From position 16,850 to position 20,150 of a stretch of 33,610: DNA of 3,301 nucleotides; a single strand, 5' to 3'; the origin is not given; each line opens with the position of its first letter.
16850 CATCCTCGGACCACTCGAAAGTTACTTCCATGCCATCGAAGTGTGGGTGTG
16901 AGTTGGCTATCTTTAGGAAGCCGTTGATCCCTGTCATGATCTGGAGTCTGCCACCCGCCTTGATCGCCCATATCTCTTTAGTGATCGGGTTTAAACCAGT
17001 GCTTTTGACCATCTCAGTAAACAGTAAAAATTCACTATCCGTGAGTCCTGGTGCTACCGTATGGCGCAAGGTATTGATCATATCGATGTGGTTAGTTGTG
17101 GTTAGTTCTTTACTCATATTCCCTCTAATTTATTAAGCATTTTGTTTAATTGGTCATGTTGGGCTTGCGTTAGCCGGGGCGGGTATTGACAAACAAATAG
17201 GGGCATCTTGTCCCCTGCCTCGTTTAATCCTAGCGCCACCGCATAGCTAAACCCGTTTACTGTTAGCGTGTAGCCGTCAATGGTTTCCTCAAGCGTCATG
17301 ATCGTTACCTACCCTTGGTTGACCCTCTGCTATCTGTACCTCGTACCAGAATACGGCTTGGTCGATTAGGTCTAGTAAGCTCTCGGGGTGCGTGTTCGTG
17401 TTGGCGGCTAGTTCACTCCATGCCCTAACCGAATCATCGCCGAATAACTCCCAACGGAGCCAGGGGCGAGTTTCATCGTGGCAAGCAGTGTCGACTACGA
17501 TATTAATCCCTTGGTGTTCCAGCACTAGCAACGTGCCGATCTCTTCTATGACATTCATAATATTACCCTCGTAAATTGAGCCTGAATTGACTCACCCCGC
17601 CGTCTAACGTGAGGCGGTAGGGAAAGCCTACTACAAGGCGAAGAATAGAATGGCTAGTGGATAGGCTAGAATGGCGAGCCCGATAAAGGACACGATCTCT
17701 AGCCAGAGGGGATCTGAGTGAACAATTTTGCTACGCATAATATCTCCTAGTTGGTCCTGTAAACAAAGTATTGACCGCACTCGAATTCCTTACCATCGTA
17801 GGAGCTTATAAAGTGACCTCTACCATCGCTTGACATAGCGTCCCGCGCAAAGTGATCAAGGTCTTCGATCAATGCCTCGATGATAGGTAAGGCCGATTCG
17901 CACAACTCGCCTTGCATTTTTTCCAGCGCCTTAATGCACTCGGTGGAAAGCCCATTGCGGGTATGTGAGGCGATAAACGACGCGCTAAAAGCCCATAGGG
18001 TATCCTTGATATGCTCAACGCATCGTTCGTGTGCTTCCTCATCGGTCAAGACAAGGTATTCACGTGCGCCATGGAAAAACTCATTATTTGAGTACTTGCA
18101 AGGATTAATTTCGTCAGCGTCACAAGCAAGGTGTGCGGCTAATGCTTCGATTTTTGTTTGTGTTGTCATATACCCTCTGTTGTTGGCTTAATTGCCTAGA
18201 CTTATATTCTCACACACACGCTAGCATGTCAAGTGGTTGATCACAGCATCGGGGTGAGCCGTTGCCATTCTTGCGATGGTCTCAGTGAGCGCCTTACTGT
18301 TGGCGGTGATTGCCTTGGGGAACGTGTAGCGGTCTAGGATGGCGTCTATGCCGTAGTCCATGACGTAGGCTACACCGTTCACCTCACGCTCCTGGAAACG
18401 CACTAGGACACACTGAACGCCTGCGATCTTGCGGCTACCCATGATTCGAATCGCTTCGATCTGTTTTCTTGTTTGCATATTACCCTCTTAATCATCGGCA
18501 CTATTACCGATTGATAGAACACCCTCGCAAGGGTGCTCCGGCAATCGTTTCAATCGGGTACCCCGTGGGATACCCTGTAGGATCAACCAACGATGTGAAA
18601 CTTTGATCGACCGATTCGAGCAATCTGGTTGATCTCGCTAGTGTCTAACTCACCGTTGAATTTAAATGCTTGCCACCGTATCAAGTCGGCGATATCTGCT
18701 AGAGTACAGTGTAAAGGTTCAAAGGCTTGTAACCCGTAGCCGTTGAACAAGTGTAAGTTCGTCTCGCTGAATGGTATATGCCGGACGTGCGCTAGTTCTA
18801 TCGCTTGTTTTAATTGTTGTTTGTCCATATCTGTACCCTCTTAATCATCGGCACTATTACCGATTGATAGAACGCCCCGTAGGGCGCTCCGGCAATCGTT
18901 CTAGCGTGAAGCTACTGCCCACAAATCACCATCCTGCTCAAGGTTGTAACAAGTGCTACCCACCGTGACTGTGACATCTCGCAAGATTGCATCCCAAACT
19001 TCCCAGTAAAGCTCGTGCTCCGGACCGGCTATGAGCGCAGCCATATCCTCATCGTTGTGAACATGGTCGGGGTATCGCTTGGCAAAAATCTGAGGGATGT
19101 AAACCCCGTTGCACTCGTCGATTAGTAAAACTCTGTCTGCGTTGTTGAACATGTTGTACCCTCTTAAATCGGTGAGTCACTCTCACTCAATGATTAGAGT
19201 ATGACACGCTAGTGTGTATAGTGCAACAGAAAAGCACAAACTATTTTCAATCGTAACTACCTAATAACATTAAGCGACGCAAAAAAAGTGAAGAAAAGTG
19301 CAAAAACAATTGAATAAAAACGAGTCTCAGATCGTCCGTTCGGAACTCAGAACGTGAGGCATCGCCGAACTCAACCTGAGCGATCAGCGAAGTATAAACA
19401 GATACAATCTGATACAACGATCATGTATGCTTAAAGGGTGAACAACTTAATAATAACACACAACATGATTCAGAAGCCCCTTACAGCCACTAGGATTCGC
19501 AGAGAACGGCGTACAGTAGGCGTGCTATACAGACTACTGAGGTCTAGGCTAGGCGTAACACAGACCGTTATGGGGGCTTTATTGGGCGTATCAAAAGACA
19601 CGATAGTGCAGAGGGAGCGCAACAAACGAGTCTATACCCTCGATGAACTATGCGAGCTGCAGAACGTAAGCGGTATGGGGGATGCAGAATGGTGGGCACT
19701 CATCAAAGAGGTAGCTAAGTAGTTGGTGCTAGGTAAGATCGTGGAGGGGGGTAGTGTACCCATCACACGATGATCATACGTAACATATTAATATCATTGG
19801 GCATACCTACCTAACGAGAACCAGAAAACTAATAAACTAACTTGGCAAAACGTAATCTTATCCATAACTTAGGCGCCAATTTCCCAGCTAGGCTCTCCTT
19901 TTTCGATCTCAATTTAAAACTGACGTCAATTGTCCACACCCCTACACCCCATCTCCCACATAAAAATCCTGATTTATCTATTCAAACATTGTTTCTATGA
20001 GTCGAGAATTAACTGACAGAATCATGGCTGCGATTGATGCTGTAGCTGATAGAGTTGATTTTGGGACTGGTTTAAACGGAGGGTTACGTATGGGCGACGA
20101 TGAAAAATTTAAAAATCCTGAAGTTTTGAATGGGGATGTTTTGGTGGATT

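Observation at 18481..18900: Repeated intercistronic RNA stem-loop with a compensatory base-pair change and UNCG-type loops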

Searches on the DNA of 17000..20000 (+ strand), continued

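Call 32: search_with_rna_model(model_id=R1, sources=[window, L047, L046, L018, L027, L080, L024, L010, L160, L155, L101, L083, L141, L109, L084, L091, L092, L128, L119, L102, L120, L142, L158, L139, L156, L149, L094, L131, L124, L103, L134], max_evalue=0.001, make_alignment=true)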
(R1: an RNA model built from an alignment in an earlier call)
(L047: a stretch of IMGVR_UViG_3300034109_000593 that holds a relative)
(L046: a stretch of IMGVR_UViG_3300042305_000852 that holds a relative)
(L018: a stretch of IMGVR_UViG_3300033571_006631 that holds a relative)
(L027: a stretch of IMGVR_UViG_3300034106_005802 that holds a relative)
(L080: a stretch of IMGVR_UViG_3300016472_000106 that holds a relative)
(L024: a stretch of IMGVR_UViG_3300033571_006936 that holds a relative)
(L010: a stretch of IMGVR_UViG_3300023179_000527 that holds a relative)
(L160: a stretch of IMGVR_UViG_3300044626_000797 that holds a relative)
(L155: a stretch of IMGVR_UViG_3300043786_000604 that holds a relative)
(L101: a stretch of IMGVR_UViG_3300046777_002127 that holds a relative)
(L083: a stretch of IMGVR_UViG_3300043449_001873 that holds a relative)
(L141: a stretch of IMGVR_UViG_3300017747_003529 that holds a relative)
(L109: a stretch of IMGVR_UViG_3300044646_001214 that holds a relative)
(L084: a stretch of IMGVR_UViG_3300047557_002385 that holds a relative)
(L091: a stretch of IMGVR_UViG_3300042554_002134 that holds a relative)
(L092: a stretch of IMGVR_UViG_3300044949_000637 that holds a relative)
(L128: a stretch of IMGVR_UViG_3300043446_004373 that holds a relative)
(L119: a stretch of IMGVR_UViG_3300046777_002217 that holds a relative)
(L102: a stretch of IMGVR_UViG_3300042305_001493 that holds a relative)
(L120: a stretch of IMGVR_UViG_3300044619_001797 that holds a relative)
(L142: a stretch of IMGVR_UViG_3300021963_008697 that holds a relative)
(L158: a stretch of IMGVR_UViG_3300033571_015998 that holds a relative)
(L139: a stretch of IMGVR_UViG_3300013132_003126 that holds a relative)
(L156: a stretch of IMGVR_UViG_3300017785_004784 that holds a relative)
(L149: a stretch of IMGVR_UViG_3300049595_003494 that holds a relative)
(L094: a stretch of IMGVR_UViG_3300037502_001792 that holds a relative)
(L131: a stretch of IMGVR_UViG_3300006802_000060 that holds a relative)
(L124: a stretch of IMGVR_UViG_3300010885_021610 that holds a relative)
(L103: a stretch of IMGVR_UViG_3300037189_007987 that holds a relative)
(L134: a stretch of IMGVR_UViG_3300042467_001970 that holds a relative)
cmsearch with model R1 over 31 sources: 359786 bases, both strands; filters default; matches with E-value up to 0.001: 43.
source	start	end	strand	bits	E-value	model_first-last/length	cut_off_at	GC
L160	3219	3292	+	86.9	5.1e-21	1-77/77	no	0.46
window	18826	18903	-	83.6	4.5e-20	1-77/77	no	0.5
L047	6150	6226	-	81.5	1.8e-19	1-77/77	no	0.44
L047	5891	5965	-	77.2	2.9e-18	1-77/77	no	0.48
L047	5555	5631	-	77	3.3e-18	1-77/77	no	0.49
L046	1148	1221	-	72.9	4.8e-17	1-77/77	no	0.47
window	18476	18552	-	72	8.4e-17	1-77/77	no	0.47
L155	1442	1510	+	69.1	5.7e-16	1-77/77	no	0.45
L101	1720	1788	+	67.6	1.5e-15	1-77/77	no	0.41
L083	3182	3250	+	66.5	3e-15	1-77/77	no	0.48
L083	3517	3588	+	64.8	9.2e-15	1-77/77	no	0.39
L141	1631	1699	+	64.6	1.1e-14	1-77/77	no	0.43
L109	1825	1894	+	64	1.5e-14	1-77/77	no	0.41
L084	535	605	+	63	2.9e-14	1-77/77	no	0.48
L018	3634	3704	-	62.8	3.4e-14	1-77/77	no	0.44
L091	1991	2060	+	62.3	4.7e-14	1-77/77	no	0.46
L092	1001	1070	+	62.3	4.7e-14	1-77/77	no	0.46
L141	1326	1397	+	62.2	4.8e-14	1-77/77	no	0.38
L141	39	108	+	61.6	7.5e-14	1-77/77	no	0.44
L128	1197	1266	+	61.5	8e-14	1-77/77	no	0.43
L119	2071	2142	+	60.5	1.5e-13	1-77/77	no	0.44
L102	2869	2938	+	58.9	4.2e-13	1-77/77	no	0.46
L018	2870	2938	-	58.2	6.8e-13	1-77/77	no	0.48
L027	724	797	-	57.6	9.9e-13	1-77/77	no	0.41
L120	2788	2861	+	57.6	9.9e-13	1-77/77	no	0.41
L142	81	148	+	57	1.4e-12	1-77/77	no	0.47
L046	1823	1893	-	54.9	5.8e-12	1-77/77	no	0.54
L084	1253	1326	+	52.2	3.4e-11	1-77/77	no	0.43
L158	1448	1522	+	51.6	5e-11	1-77/77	no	0.51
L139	1592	1668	+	50.7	8.9e-11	1-77/77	no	0.43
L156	3904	3975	+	47.5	7.2e-10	1-77/77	no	0.5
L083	2868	2942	+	46.6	1.2e-09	1-77/77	no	0.44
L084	969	1043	+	45.8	2.2e-09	1-77/77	no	0.45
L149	2428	2490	+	35.9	1.3e-06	1-77/77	no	0.49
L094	1053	1131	+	34.5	3.4e-06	1-77/77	no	0.52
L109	1508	1581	+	31.9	1.8e-05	1-77/77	no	0.39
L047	5263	5334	-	31.5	2.4e-05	1-77/77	no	0.33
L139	2159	2240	+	30.8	3.8e-05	1-77/77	no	0.35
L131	3428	3503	+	30.7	4e-05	1-77/77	no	0.57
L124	5158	5233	+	29.8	7.3e-05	1-77/77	no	0.54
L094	2047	2114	+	27.7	0.00029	1-77/77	no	0.5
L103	3438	3513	+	27.1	0.00041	1-77/77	no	0.54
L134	1167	1219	+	26.1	0.0008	1-77/77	no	0.4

Alignment A3: 43 matches aligned to the model, 104 columns, each read 5' to 3' on its own strand. Consensus structure (alignment columns), stored with it:
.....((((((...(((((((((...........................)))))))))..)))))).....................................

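Call 39: build_rna_model(alignment_id=A3)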
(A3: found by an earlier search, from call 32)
Model R2 built from alignment A3 (43 sequences, 104 columns); structure: stored with the alignment.
model positions 76; base pairs 15; branch points 0; effective number of sequences 8.01; information 0.744 bits per position. Calibrated on 0.2 Mb of random sequence (short: E-values are rough).
structure used (alignment columns):
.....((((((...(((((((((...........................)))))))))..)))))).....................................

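Call 40: search_with_rna_model(model_id=R2, sources=[window, L001, L002, L003, L005, L006, L007, L008, L009, L010, L011, L012, L013, L014, L015, L017, L018, L019, L020, L021, L022, L023, L024, L025, L026, L027, L029, L030, L031, L032, L033, L034, L035, L036, L037, L038, L039, L041, L042, L043, L044, L045, L046, L047, L048, L049, L050, L051, L052, L053, L054, L055, L056, L057, L059, L060, L062, L063, L064, L065, L066, L067, L068, L069, L070, L071, L072, L073, L075, L077, L078, L079, L080, L081], max_evalue=0.01)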
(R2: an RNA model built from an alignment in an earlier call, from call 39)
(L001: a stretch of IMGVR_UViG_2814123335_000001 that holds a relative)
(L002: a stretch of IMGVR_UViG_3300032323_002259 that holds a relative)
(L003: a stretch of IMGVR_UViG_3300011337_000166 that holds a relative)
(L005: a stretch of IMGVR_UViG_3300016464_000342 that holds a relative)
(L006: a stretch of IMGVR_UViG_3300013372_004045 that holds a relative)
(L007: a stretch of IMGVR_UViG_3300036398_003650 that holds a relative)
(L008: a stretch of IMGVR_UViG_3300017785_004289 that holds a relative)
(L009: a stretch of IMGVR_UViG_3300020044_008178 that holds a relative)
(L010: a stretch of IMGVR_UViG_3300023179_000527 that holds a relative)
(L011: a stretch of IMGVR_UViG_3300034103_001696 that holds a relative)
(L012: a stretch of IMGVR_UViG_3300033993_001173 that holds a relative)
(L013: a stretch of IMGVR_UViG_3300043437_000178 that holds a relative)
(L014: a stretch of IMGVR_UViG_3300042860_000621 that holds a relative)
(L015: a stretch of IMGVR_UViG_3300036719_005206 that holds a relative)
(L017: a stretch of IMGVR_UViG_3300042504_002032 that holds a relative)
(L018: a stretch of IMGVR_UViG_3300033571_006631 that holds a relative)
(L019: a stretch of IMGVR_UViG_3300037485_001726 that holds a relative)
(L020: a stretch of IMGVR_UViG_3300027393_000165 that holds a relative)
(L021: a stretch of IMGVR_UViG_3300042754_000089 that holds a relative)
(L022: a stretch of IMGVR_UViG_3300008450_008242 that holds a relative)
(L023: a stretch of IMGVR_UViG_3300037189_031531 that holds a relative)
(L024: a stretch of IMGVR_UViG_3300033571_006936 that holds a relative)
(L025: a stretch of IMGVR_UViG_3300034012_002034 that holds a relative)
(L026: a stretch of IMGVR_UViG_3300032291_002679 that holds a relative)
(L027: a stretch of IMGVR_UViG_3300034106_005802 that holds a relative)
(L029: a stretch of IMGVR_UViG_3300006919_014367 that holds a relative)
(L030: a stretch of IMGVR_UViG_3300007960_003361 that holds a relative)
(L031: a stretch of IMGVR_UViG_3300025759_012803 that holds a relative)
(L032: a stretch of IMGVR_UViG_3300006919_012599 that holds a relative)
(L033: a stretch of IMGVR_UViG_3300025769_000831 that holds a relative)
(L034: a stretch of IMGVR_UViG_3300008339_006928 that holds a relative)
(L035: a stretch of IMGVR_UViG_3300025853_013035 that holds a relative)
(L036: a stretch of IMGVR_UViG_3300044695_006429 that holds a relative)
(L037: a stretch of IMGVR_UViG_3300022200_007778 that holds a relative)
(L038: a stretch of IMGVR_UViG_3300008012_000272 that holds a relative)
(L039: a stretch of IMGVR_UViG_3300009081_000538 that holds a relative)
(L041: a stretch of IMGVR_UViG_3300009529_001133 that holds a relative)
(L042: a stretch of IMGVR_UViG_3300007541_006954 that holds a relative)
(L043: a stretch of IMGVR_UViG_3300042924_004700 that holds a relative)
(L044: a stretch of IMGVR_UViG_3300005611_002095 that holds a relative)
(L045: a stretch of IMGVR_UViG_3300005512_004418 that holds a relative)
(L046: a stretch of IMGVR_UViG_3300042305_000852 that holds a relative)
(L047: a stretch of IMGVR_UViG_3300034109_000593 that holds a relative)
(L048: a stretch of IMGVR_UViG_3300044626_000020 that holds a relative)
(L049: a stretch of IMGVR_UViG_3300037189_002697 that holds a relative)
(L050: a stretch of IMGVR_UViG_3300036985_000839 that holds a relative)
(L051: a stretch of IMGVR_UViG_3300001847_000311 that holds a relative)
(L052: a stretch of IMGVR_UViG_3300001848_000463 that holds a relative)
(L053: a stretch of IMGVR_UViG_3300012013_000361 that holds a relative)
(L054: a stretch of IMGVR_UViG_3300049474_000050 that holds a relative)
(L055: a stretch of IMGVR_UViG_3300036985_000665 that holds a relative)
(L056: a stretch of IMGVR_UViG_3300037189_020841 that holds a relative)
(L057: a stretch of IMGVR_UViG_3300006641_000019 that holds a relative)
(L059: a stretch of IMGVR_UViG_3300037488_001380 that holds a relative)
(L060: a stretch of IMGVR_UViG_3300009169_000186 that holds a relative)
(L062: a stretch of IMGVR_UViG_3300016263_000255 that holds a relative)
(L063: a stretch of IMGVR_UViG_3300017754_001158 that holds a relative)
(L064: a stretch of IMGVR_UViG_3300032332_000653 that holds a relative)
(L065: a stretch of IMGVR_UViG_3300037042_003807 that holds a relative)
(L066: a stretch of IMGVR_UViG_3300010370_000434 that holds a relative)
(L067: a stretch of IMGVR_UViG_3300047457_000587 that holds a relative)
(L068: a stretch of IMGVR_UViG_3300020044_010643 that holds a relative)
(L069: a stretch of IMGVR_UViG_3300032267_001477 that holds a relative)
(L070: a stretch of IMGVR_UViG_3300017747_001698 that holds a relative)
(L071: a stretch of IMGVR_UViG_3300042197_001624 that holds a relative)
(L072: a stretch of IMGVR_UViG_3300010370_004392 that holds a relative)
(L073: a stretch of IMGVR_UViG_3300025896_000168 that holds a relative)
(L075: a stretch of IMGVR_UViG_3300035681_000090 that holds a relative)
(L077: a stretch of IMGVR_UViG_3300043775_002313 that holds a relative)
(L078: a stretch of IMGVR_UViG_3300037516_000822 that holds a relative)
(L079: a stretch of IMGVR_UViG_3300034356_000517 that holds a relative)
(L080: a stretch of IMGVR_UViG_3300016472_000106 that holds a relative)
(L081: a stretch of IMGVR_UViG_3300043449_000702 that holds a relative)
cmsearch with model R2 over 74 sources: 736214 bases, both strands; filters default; matches with E-value up to 0.01: 20.
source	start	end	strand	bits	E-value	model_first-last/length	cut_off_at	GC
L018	3634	3704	-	75.5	3.2e-20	1-76/76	no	0.44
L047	6150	6226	-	74.1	9e-20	1-76/76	no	0.44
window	18826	18903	-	73.5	1.4e-19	1-76/76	no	0.5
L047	5891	5965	-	72.9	2.1e-19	1-76/76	no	0.48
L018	2870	2938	-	70.6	1.2e-18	1-76/76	no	0.48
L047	5555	5631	-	70.5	1.3e-18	1-76/76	no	0.49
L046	1148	1221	-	67.9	8.5e-18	1-76/76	no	0.47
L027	724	797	-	66.1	3.4e-17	1-76/76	no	0.41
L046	1817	1893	-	64.5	1.1e-16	1-76/76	no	0.52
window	18476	18552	-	57.2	2.4e-14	1-76/76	no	0.47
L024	5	78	-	39.2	1.4e-08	1-76/76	no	0.47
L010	1740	1814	-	33.7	8e-07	1-76/76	no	0.56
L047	5263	5334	-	27.9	5.8e-05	1-76/76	no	0.33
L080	234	305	-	27.9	6.1e-05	1-76/76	no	0.44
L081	108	177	-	27.4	8.6e-05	1-76/76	no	0.57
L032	2243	2318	-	26.8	0.00013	1-76/76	no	0.49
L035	2134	2211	-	23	0.0022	1-76/76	no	0.51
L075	5928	6003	-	22.5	0.0032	1-76/76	no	0.58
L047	6179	6252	+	21.3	0.0079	1-76/76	no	0.46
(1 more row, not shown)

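Call 41: search_with_rna_model(model_id=R2, sources=[L082, L083, L084, L085, L086, L087, L088, L089, L090, L091, L092, L093, L094, L095, L096, L097, L098, L099, L100, L101, L102, L103, L104, L105, L106, L107, L108, L109, L110, L111, L112, L113, L114, L115, L116, L117, L118, L119, L120, L121, L122, L123, L124, L125, L126, L127, L128, L129, L130, L131, L132, L133, L134, L135, L136, L137, L138, L139, L140, L141, L142, L143, L144, L145, L146, L147, L148, L149, L150, L151, L152, L153, L154, L155, L156, L157, L158, L159, L160, L161], max_evalue=0.01)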
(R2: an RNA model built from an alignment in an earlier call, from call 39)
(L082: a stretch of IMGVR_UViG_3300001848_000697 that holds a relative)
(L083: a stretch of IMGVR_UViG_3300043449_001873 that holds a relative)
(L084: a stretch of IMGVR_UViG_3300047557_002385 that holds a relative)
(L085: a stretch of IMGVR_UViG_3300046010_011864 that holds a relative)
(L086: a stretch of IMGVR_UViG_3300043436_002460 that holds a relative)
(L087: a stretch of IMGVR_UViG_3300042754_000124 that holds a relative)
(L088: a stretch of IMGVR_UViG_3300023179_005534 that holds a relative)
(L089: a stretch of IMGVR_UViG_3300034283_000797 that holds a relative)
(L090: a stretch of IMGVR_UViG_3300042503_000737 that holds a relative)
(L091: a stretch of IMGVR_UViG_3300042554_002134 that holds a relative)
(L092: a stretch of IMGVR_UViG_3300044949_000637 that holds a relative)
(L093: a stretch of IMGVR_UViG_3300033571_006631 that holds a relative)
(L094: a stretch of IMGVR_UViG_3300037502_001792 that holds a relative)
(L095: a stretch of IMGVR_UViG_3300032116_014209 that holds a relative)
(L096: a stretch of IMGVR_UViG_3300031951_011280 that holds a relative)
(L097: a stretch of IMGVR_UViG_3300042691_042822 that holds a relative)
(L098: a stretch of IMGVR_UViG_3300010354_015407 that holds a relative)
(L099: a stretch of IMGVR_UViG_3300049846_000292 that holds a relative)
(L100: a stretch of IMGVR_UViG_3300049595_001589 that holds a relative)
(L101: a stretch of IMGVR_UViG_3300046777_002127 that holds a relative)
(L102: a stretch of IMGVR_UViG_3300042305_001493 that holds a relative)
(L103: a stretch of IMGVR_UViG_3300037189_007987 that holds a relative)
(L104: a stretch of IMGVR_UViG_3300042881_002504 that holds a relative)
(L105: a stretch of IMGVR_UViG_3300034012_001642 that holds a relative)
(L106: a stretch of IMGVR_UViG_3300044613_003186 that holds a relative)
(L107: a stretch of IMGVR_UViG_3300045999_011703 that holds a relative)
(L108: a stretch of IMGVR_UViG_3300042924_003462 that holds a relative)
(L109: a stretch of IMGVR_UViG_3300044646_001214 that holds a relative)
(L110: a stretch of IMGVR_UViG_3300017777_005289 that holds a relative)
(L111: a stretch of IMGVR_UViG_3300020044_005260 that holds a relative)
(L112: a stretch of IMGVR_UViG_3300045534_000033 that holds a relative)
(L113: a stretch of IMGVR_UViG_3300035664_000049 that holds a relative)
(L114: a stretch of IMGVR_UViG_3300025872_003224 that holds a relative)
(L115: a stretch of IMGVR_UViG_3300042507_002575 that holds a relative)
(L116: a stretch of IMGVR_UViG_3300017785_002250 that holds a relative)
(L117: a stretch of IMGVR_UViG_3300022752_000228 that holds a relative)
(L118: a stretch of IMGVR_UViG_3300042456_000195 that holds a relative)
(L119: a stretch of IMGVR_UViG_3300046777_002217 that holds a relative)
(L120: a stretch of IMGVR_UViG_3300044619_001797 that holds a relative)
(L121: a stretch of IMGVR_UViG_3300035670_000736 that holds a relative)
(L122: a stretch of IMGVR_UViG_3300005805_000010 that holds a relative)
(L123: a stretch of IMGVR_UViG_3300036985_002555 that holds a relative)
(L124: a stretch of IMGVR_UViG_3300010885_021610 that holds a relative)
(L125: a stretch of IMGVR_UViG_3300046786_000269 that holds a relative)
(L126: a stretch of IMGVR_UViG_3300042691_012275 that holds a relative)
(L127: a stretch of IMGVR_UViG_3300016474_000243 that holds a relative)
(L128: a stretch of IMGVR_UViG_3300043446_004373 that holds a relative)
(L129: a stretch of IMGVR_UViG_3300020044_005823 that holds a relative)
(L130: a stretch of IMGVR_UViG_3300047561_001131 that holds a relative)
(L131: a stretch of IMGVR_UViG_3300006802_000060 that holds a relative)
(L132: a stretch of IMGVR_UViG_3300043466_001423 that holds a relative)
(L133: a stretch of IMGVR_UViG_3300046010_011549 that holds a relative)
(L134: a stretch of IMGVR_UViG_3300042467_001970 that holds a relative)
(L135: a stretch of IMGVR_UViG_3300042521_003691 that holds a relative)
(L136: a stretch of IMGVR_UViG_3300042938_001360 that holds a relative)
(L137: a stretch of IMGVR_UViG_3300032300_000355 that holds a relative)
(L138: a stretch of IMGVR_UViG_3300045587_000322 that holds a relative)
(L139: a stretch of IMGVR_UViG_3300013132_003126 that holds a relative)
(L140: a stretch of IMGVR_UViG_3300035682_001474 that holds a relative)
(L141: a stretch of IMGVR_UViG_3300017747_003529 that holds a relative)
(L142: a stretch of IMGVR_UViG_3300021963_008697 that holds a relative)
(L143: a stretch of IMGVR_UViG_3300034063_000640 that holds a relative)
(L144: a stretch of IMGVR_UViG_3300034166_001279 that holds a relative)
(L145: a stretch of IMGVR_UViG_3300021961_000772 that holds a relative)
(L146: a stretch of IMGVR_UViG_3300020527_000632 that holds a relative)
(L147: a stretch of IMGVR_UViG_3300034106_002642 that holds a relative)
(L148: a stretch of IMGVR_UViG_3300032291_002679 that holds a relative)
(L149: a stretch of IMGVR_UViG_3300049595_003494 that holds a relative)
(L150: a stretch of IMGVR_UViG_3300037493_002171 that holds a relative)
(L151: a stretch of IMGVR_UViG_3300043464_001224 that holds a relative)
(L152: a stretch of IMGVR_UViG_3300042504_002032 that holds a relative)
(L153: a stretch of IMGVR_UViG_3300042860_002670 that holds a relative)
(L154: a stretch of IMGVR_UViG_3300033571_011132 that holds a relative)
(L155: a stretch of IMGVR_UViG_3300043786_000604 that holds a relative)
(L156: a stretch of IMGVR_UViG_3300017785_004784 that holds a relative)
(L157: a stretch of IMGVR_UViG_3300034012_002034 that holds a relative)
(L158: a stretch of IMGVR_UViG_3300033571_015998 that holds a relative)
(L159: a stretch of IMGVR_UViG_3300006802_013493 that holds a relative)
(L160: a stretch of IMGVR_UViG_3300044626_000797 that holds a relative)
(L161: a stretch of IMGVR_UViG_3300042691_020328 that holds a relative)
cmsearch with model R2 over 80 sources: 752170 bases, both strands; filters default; matches with E-value up to 0.01: 42.
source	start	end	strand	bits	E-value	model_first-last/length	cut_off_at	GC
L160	3219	3292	+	80.7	6.7e-22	1-76/76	no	0.46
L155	1442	1510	+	77.8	6e-21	1-76/76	no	0.45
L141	1631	1699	+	76.1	2.1e-20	1-76/76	no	0.43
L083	3517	3588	+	75.8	2.6e-20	1-76/76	no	0.39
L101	1720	1788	+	75.2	4.1e-20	1-76/76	no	0.41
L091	1991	2060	+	74.8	5.3e-20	1-76/76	no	0.46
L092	1001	1070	+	74.8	5.3e-20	1-76/76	no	0.46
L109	1825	1894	+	74.2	8.5e-20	1-76/76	no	0.41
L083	3182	3250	+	73.6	1.3e-19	1-76/76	no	0.48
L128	1197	1266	+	71.8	4.9e-19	1-76/76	no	0.43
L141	39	108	+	71.2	8e-19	1-76/76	no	0.44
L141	1326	1397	+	71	9.1e-19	1-76/76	no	0.38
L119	2071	2142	+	70.7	1.1e-18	1-76/76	no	0.44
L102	2869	2938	+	70.6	1.2e-18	1-76/76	no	0.46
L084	535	605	+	70.5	1.3e-18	1-76/76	no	0.48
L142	81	148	+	66.2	3e-17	1-76/76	no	0.47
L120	2788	2861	+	66.1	3.5e-17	1-76/76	no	0.41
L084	1253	1326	+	64.4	1.2e-16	1-76/76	no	0.43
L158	1448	1522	+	60.7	1.8e-15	1-76/76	no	0.51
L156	3904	3975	+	59.7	3.9e-15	1-76/76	no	0.5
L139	1592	1668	+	59.4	4.8e-15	1-76/76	no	0.43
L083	2868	2942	+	58.6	8.8e-15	1-76/76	no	0.44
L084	969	1043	+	57.8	1.5e-14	1-76/76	no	0.45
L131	3428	3503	+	50.6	3.1e-12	1-76/76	no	0.57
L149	2428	2490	+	50.5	3.3e-12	1-76/76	no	0.49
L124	5158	5233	+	50.5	3.3e-12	1-76/76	no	0.54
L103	3438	3513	+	47.6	2.9e-11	1-76/76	no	0.54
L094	1053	1131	+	46.6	6.2e-11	1-76/76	no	0.52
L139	2159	2240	+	39.8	9.2e-09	1-76/76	no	0.35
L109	1508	1581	+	37.2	6.4e-08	1-76/76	no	0.39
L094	2047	2114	+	35.2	2.7e-07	1-76/76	no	0.5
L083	3156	3227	-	28.3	4.4e-05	1-76/76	no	0.46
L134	1167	1219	+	27.4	8.5e-05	1-76/76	no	0.4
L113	2442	2517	+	27.1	0.00011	1-76/76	no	0.58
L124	4890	4963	+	26.9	0.00012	1-76/76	no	0.58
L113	2177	2250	+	26.6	0.00016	1-76/76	no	0.57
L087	3250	3297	+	24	0.001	1-76/76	no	0.4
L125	1515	1587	+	23.1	0.002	1-76/76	no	0.59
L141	1615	1676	-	22.9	0.0024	1-76/76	no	0.44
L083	3846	3928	+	22.7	0.0028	1-76/76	no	0.43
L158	1422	1494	-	21.8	0.0053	1-76/76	no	0.47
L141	1888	1969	+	21.5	0.0071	1-76/76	no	0.33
